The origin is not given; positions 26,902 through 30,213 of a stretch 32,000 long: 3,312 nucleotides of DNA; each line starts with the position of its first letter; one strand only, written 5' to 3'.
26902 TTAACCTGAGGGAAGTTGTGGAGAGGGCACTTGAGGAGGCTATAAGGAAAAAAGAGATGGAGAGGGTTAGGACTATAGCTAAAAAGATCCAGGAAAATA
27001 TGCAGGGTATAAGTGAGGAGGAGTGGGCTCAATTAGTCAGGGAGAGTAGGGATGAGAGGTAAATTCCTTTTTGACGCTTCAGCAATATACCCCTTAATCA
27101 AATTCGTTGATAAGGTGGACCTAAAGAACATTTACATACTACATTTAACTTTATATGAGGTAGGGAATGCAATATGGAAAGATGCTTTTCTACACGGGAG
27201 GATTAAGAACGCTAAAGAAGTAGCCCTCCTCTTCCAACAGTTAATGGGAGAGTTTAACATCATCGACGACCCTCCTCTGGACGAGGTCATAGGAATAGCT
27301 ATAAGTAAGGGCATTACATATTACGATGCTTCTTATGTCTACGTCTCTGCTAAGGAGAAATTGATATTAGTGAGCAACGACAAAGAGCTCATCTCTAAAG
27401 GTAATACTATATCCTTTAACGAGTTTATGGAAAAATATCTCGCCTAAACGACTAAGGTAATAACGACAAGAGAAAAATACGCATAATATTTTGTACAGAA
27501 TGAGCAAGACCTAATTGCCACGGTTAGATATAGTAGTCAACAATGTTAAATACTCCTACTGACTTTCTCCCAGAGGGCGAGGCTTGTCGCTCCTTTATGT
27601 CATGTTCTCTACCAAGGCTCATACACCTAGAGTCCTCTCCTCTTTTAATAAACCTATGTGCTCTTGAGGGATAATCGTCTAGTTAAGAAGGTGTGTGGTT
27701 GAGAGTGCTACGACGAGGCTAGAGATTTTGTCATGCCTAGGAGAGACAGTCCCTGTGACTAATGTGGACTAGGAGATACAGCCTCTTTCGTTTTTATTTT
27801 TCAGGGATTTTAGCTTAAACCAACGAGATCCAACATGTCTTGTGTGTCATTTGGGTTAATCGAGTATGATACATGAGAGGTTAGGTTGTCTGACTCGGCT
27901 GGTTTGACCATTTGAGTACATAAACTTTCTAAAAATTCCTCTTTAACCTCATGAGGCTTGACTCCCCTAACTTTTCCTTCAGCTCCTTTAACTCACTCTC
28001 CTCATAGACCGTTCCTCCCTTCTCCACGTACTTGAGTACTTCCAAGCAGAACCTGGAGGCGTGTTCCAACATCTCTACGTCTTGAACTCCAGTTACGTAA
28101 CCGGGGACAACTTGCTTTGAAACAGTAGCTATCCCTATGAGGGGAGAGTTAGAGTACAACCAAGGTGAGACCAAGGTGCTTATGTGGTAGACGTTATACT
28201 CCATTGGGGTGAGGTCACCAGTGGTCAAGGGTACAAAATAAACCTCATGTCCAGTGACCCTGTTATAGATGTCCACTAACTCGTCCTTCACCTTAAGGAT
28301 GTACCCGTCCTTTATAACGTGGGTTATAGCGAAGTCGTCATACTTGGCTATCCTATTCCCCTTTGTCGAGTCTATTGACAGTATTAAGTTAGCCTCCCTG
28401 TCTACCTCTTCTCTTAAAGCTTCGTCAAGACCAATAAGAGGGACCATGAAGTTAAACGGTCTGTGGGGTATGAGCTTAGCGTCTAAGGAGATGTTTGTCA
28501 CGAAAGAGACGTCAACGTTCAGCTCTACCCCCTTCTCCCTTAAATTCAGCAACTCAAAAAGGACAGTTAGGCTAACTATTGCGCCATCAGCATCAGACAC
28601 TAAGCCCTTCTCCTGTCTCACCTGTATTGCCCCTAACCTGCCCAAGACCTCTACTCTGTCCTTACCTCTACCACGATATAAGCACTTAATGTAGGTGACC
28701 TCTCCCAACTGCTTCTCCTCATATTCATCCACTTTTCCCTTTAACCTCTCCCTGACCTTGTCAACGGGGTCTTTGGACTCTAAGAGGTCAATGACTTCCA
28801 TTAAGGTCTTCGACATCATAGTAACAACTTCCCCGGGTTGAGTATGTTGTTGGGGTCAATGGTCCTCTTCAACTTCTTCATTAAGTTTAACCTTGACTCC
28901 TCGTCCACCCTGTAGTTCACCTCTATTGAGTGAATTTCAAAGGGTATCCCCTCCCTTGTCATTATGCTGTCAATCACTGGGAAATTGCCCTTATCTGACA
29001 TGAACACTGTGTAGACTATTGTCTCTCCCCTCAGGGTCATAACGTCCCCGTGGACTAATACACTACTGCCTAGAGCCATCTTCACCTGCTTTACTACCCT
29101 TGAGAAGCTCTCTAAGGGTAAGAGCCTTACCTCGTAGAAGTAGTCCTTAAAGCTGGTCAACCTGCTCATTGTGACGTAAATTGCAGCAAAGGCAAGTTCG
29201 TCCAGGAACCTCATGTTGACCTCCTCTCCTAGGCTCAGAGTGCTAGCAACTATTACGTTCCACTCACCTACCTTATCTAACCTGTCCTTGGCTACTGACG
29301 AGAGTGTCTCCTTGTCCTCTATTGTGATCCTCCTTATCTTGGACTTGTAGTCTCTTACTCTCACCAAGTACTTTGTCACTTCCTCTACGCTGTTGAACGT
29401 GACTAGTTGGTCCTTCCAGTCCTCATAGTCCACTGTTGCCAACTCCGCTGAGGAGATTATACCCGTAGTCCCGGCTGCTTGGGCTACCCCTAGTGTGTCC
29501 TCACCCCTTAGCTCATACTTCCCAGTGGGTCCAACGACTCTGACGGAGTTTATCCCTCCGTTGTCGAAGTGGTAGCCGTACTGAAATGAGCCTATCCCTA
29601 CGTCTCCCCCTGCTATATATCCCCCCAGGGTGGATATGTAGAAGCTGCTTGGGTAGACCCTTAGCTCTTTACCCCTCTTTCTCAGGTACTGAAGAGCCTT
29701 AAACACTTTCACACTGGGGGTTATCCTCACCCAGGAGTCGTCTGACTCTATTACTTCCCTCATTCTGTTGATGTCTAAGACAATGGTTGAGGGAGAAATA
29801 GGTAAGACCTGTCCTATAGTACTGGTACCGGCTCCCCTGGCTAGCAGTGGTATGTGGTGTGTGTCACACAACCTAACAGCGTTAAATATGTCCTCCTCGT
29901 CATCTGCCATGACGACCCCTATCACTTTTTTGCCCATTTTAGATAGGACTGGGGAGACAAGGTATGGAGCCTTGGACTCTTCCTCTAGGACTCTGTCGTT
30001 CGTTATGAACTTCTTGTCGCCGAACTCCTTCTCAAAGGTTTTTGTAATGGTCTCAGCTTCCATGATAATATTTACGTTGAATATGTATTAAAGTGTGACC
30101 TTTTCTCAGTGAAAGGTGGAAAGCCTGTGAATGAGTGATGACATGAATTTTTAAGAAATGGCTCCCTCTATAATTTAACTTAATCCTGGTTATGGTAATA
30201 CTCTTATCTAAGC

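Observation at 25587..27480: vapBC and a G+C-rich element sit between the last array repeat and an orphan degenerate repeat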

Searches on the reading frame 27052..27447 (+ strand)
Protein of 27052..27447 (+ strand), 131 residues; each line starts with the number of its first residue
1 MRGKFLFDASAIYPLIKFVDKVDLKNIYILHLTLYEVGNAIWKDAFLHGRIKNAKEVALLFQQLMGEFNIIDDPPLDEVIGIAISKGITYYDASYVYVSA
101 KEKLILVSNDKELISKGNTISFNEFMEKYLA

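Call 14: search_protein_families(library=pfam, proteins=[window:27052-27447:+], max_evalue=0.01)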
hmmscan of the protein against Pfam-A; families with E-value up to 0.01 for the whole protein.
window:27052-27447:+ (131 aa): 1 family
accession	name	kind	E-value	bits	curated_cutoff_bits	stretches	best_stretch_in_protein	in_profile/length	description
PF01850.27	PIN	-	5.9e-05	24.1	23.6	1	22-114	28-115/120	PIN domain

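Call 22: find_encoding_contigs(protein=window:27052-27447:+, flank=10000, max_places=10)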
Protein window:27052-27447:+ (131 aa): 24 contigs read that carry it; 2 places shown.
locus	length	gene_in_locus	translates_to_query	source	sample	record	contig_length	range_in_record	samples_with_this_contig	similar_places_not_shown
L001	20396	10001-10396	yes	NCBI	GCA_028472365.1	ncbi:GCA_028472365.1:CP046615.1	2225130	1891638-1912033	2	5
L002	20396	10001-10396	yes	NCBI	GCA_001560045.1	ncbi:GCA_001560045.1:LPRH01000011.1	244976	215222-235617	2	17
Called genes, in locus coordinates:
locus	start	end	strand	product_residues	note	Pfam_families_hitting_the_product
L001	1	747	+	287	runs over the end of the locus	PF17952:Cas6_N (weak), PF10040:CRISPR_Cas6 (weak)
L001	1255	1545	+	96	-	PF09827:CRISPR_Cas2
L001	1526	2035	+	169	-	-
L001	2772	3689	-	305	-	PF01867:Cas_Cas1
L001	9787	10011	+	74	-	-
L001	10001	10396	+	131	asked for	-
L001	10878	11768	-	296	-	PF06675:DUF1177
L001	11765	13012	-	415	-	PF01565:FAD_binding_4, PF02913:FAD-oxidase_C (weak)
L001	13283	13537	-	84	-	-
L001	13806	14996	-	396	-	-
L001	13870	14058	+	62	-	-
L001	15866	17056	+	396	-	PF13175:AAA_15 (weak), PF13304:AAA_21, PF13175:AAA_15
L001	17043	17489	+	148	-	-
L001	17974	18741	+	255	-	PF13173:AAA_14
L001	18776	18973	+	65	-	-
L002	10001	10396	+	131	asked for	-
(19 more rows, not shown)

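Call 45: find_homologous_proteins(query=window:27052-27447:+, max_evalue=0.00001)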
Query window:27052-27447:+ (131 aa): 141 proteins with E <= 0.00001 among 160 candidates; the best 120 are listed.
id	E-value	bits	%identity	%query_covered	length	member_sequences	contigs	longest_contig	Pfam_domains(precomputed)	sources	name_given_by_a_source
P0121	9.9e-79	279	100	100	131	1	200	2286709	-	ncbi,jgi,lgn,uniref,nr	ncbi:type II toxin-antitoxin system VapC family toxin [Sulfolobus acidocaldarius]|uniref:Conserved A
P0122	2.0e-41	159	55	97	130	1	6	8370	PF01850.28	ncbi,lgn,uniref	ncbi:type II toxin-antitoxin system VapC family toxin [Acidianus infernus]|uniref:type II toxin-anti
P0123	2.7e-41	159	55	97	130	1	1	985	PF01850.28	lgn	-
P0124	1.0e-40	157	55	97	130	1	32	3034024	PF01850.28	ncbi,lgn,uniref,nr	ncbi:Conserved hypothetical protein [Saccharolobus solfataricus P2]|uniref:PIN domain-containing pro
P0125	1.5e-40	156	55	97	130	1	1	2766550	PF01850.28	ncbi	ncbi:type II toxin-antitoxin system VapC family toxin [Saccharolobus solfataricus]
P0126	1.7e-40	156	57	97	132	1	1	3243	-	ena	-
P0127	2.9e-40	155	56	97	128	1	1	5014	PF01850.28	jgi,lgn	jgi:predicted nucleic acid-binding protein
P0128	1.4e-39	153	58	95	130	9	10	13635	PF01850.28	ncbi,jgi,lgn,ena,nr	ncbi:MAG: type II toxin-antitoxin system VapC family toxin [Thermoproteota archaeon]|jgi:predicted n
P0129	9.4e-39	150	55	98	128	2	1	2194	PF01850.28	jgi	-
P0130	1.2e-38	150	54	95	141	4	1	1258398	-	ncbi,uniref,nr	ncbi:putative nucleic acid-binding protein, contains PIN domain [Metallosphaera yellowstonensis MK1]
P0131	1.6e-38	150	53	95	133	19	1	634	PF01850.28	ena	-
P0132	2.6e-38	149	51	97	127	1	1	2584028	PF01850.28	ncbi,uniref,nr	ncbi:type II toxin-antitoxin system VapC family toxin [Acidianus sp. HS-5]|uniref:type II toxin-anti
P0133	4.2e-38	148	55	95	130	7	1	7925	PF01850.28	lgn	-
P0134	7.7e-38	147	54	94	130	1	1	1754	-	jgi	jgi:Predicted nucleic acid-binding protein, contains PIN domain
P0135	8.5e-38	147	53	98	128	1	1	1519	PF01850.28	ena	-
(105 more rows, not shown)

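Call 46: find_encoding_contigs(protein=P0124, flank=8000, max_places=3)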
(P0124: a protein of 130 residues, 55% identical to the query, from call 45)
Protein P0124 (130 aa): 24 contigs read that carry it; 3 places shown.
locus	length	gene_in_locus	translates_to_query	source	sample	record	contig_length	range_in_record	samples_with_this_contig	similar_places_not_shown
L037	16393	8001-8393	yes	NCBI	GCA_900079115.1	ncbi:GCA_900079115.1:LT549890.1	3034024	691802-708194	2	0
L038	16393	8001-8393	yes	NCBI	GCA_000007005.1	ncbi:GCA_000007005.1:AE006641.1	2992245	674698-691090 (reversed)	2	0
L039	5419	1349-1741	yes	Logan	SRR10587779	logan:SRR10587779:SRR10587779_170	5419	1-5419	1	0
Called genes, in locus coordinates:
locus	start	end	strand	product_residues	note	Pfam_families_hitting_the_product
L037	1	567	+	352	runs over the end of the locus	PF01565:FAD_binding_4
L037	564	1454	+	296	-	PF06675:DUF1177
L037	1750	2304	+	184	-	PF01546:Peptidase_M20, PF07687:M20_dimer (weak)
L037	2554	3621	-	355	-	PF00534:Glycos_transf_1, PF13524:Glyco_trans_1_2, PF13692:Glyco_trans_1_4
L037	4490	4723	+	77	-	-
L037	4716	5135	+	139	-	-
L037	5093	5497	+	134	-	-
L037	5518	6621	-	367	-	PF01385:OrfB_IS605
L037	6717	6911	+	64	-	-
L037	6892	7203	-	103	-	-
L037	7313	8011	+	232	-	-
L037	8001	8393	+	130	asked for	PF01850:PIN (weak)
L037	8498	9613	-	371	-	PF27234:MJ0013, PF07282:Cas12f1-like_TNB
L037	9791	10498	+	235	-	-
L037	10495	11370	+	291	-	-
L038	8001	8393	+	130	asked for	PF01850:PIN (weak)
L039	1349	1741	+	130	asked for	PF01850:PIN (weak)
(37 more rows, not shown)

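Call 47: find_encoding_contigs(protein=P0132, flank=8000, max_places=2)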
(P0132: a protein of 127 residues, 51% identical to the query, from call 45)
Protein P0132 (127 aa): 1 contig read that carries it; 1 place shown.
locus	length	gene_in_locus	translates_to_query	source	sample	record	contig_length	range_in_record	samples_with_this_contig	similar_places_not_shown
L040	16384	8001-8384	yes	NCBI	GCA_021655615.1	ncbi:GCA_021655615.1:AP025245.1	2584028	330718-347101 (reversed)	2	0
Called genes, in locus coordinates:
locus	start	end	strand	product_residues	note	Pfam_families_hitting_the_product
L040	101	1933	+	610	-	PF00270:DEAD (weak)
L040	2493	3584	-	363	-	-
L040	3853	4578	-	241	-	-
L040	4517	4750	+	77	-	-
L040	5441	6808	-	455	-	PF00324:AA_permease, PF13520:AA_permease_2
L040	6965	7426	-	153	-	-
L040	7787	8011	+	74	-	-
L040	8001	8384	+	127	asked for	PF01850:PIN (weak)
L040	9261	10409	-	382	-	-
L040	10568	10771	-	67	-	-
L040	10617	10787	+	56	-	-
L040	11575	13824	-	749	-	PF11611:DUF4352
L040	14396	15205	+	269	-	-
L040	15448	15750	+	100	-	PF18014:Acetyltransf_18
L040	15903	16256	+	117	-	-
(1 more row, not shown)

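Call 48: find_encoding_contigs(protein=P0130, flank=8000, max_places=2)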
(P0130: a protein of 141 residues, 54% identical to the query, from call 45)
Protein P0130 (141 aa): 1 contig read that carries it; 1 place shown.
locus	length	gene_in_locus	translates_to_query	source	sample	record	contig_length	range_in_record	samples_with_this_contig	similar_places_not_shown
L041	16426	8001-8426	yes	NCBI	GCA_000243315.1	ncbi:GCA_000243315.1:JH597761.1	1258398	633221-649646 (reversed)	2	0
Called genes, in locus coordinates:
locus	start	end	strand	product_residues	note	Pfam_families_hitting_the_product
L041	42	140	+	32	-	-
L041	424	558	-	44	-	-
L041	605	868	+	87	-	PF22034:B129_C2H2-zf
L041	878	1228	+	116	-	-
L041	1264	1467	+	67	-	-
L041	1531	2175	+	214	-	-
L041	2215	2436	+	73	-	-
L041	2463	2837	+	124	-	-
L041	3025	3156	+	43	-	-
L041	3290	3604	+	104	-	PF04693:DDE_Tnp_2 (faint)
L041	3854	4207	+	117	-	PF04693:DDE_Tnp_2 (weak)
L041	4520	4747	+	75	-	PF04014:MazE_antitoxin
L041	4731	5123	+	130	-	PF01850:PIN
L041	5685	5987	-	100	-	-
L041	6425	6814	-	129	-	-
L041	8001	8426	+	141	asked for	-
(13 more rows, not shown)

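Call 50: search_protein_families(library=ncbifam, proteins=[window:27052-27447:+], max_evalue=0.01)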
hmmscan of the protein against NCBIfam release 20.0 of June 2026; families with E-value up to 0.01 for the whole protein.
window:27052-27447:+ (131 aa): 0 families

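Call 69: search_dna_similar(query=window:27052-27447:+, collection=plasmids, mode=protein, max_rows=10, max_evalue=0.001)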
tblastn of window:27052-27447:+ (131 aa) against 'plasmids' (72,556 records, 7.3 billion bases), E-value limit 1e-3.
Records with a match: 1; places in all: 1; records where one place covers at least 80% of the query: 1.
Best place of each record, by identity: <60% 1.
By first word of the organism name: Haladaptatus 1.
By predicted mobility (MOB-suite, as given by PLSDB): non-mobilizable 1.
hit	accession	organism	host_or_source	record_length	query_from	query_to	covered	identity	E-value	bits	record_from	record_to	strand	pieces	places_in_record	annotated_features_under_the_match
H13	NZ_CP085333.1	Haladaptatus salinisoli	cell culture,saline soil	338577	6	110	80%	28.8%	4e-5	49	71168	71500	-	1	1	type II toxin-antitoxin system VapC family toxin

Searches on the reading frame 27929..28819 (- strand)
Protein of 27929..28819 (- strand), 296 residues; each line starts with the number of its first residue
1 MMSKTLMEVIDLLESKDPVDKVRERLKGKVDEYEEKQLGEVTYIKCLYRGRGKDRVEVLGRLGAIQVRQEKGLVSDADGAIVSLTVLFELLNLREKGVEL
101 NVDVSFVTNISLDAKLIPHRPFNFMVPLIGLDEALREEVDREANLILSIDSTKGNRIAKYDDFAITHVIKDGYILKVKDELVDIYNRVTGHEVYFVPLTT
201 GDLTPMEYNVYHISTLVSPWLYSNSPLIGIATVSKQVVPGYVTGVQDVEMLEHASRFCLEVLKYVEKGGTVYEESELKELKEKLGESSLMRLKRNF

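Call 14: search_protein_families(library=pfam, proteins=[window:27929-28819:-], max_evalue=0.01)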
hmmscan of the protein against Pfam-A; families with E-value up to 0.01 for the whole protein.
window:27929-28819:- (296 aa): 1 family
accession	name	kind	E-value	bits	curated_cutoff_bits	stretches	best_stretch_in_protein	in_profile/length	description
PF06675.16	DUF1177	-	4e-107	357.6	25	1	34-293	3-271/272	Protein of unknown function (DUF1177)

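Call 24: find_homologous_proteins(query=window:27929-28819:-, max_evalue=1e-30)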
Query window:27929-28819:- (296 aa): 520 proteins with E <= 1e-30 among 2821 candidates; the best 120 are listed.
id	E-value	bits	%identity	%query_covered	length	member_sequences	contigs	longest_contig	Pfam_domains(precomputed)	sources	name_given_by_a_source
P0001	6.8e-179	611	95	100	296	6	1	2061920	PF06675.17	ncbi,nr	ncbi:hypothetical protein SUSAZ_08970 [Sulfolobus acidocaldarius SUSAZ]|nr:hypothetical protein SUSA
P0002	7.3e-171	585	89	99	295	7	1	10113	PF06675.17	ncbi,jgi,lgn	-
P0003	7.6e-151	519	78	99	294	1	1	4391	PF06675.17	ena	-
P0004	3.5e-143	494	74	99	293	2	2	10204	PF06675.17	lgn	-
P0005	5.4e-143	493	75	99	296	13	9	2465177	PF06675.17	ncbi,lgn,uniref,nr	ncbi:DUF1177 domain-containing protein [Saccharolobus islandicus]|uniref:DUF1177 domain-containing p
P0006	3.7e-139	481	72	99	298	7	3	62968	PF06675.17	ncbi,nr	ncbi:DUF1177 domain-containing protein [Sulfolobus sp. SCGC AB-777_L09]|nr:DUF1177 domain-containing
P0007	4.3e-138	477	71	99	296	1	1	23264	PF06675.17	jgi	-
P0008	4.4e-138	477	72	99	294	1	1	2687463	PF06675.17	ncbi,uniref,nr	ncbi:DUF1177 family protein [Acidianus manzaensis]|uniref:DUF1177 domain-containing protein n=1 Tax=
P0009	2.1e-137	475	72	99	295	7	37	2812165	PF06675.17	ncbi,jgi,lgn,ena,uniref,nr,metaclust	ncbi:protein of unknown function DUF1177 [Sulfolobus islandicus Y.G.57.14]|jgi:hypothetical protein|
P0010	2.2e-137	475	72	99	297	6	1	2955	PF06675.17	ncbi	ncbi:MAG: DUF1177 domain-containing protein [Saccharolobus sp.]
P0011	3.6e-133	461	70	99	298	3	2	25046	PF06675.17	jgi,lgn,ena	-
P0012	3.2e-132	458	68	99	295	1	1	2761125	PF06675.17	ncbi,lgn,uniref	ncbi:DUF1177 domain-containing protein [Sulfurisphaera ohwakuensis]|uniref:DUF1177 domain-containing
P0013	5.6e-132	457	68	99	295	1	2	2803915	PF06675.17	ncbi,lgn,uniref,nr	ncbi:DUF1177 domain-containing protein [Sulfurisphaera ohwakuensis]|uniref:DUF1177 family protein n=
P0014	4.3e-131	454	68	99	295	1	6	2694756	PF06675.17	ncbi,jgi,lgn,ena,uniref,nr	ncbi:DUF1177 domain-containing protein [Sulfurisphaera tokodaii]|uniref:DUF1177 domain-containing pr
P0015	8.1e-131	453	68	99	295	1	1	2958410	PF06675.17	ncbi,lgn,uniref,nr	ncbi:DUF1177 domain-containing protein [Stygiolobus caldivivus]|uniref:DUF1177 domain-containing pro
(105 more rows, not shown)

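Call 25: find_encoding_contigs(protein=P0001, flank=10000, max_places=4)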
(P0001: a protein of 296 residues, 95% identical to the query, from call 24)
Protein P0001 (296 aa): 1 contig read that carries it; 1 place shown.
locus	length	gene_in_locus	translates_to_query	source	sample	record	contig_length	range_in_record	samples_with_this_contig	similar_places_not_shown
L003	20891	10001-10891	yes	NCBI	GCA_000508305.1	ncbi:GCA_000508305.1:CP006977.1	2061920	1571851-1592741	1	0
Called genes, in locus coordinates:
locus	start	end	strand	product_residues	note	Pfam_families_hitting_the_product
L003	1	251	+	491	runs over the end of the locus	PF00232:Glyco_hydro_1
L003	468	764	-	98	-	-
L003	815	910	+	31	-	-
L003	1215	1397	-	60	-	-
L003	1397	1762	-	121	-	PF00392:GntR, PF14502:HTH_41 (faint)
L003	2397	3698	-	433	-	PF00083:Sugar_tr, PF07690:MFS_1, PF00083:Sugar_tr (weak)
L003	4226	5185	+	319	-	PF01670:Glyco_hydro_12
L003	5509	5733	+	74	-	-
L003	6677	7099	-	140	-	PF01980:TrmO_N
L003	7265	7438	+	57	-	-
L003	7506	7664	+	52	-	-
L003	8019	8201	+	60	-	-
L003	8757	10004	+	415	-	PF01565:FAD_binding_4, PF02913:FAD-oxidase_C (faint)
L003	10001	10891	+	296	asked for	PF06675:DUF1177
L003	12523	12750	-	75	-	-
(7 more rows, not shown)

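Call 26: find_encoding_contigs(protein=P0002, flank=10000, max_places=4)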
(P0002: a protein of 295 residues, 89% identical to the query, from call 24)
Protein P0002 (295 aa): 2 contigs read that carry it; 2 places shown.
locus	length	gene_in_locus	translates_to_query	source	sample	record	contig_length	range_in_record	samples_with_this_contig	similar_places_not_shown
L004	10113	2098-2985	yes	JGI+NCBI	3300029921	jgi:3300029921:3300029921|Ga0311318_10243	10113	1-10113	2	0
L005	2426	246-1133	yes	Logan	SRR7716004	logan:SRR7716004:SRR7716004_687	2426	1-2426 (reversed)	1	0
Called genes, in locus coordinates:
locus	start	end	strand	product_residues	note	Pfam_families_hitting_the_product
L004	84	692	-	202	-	PF04967:HTH_10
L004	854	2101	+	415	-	PF01565:FAD_binding_4, PF02913:FAD-oxidase_C (faint)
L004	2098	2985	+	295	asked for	PF06675:DUF1177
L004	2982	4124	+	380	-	PF01546:Peptidase_M20, PF07687:M20_dimer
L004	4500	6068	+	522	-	PF04185:Phosphoesterase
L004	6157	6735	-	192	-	PF13478:XdhC_C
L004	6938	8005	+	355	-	-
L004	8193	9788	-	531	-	PF13570:Beta-prop_ACSF4 (faint), PF01011:PQQ (faint), PF13360:PQQ_2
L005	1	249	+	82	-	?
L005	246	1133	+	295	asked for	PF06675:DUF1177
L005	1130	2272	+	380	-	PF01546:Peptidase_M20, PF07687:M20_dimer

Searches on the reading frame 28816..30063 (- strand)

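Call 14: search_protein_families(library=pfam, proteins=[window:28816-30063:-], max_evalue=0.01)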
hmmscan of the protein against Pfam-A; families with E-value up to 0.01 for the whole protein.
window:28816-30063:- (415 aa): 2 families
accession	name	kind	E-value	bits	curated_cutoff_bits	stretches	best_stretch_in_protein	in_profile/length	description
PF01565.28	FAD_binding_4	-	3.8e-25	88.6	26.4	1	49-183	3-135/139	FAD binding domain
PF02913.24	FAD-oxidase_C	-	7.1e-07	29.6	21.2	1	388-413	223-248/248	FAD linked oxidases, C-terminal domain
